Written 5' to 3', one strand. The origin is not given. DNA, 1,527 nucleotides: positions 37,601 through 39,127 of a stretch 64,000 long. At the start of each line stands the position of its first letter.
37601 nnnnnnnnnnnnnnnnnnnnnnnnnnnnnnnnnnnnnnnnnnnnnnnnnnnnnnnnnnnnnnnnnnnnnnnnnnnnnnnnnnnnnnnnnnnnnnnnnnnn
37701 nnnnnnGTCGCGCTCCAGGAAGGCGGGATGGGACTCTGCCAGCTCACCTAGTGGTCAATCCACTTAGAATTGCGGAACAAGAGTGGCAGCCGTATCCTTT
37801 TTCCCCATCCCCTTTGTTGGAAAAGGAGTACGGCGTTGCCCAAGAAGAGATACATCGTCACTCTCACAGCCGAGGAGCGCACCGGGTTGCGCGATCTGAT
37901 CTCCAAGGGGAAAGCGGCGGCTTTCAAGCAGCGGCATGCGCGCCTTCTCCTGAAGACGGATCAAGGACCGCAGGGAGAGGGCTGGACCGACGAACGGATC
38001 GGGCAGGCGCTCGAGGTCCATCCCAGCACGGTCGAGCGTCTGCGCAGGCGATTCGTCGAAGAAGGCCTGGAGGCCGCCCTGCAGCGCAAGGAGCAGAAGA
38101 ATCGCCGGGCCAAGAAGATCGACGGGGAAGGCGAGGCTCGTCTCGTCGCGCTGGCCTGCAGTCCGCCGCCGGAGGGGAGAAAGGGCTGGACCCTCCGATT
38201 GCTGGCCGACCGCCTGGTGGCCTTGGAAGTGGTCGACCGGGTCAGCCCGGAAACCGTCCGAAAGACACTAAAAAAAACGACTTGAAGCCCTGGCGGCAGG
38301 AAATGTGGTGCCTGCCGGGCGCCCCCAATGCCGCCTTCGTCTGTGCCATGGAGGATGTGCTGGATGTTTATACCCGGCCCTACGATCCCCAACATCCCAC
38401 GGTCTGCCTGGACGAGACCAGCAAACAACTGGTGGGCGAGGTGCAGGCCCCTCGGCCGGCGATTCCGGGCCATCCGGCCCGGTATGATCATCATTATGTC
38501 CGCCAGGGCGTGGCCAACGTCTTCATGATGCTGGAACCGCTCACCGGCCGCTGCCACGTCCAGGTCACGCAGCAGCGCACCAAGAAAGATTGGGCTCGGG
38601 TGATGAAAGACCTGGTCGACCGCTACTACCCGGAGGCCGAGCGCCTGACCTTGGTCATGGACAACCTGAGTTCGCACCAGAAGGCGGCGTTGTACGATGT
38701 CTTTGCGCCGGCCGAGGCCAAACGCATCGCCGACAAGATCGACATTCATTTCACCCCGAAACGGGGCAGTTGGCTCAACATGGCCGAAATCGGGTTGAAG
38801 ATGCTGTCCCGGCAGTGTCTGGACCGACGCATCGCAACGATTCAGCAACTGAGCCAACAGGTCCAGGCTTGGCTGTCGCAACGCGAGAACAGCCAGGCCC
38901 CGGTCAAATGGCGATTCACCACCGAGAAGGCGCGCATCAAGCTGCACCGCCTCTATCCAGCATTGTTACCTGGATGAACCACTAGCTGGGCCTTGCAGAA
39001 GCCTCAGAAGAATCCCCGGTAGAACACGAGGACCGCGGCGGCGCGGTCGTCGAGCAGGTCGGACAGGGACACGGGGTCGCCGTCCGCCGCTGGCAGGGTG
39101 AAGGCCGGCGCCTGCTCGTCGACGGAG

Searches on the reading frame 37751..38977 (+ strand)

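Call 71: search_protein_families(library=pfam, proteins=[window:37751-38977:+], max_evalue=0.001)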
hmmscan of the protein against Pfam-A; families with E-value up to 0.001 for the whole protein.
window:37751-38977:+ (408 aa): 1 family
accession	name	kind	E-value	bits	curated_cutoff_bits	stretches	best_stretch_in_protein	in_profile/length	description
PF13358.12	DDE_3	-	5.1e-24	85.2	28.6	1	217-367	2-145/146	DDE superfamily endonuclease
